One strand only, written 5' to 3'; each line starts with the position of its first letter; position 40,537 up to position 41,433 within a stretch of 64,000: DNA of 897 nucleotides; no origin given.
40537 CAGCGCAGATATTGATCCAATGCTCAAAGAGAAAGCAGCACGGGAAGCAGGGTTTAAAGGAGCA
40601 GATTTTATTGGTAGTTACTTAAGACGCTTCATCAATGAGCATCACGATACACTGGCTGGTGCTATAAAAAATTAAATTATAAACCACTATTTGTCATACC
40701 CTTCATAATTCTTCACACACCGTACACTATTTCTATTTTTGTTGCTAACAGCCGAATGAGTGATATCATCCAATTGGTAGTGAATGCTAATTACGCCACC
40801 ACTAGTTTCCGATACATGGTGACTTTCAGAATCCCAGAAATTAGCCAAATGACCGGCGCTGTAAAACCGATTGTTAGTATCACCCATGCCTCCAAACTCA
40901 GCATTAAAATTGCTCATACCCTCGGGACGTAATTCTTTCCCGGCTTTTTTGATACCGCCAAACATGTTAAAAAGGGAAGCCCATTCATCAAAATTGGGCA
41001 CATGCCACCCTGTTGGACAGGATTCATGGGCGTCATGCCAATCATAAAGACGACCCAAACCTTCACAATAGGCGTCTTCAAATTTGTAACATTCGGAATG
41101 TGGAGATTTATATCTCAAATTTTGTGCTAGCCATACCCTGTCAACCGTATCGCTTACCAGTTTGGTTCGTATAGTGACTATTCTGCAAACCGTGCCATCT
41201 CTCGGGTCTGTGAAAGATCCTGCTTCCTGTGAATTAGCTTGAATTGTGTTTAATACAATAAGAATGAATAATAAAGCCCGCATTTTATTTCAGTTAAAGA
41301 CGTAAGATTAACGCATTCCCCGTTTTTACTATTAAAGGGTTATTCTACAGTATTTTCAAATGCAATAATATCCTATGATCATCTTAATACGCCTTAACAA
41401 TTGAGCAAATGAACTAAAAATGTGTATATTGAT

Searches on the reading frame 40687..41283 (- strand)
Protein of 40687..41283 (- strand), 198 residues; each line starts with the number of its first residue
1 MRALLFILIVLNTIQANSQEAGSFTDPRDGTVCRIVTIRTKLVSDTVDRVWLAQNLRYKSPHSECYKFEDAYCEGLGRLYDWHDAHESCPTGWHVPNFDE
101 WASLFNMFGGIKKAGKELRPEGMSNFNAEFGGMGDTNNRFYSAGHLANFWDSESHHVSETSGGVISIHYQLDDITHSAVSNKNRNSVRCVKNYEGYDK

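Call 28: find_encoding_contigs(protein=window:40687-41283:-, flank=10000, max_places=10)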
Protein window:40687-41283:- (198 aa): 1 contig read that carries it; 1 place shown.
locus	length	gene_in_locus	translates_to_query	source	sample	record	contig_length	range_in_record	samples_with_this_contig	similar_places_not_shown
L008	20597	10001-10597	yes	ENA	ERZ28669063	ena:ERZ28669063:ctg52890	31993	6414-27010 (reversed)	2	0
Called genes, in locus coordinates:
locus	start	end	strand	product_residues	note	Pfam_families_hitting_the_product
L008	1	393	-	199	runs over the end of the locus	PF01609:DDE_Tnp_1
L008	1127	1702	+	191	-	-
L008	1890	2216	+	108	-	-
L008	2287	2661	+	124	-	PF08755:YccV-like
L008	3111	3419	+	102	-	PF00355:Rieske, PF13806:Rieske_2, PF22543:Rieske_4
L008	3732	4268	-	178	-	PF02687:FtsX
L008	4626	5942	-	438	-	PF13701:DDE_Tnp_1_4, PF01609:DDE_Tnp_1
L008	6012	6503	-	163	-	-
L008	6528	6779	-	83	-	-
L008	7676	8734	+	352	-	PF04055:Radical_SAM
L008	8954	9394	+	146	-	PF01797:Y1_Tnp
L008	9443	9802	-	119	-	-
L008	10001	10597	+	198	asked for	PF09603:Fib_succ_major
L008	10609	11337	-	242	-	-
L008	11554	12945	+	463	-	PF00209:SNF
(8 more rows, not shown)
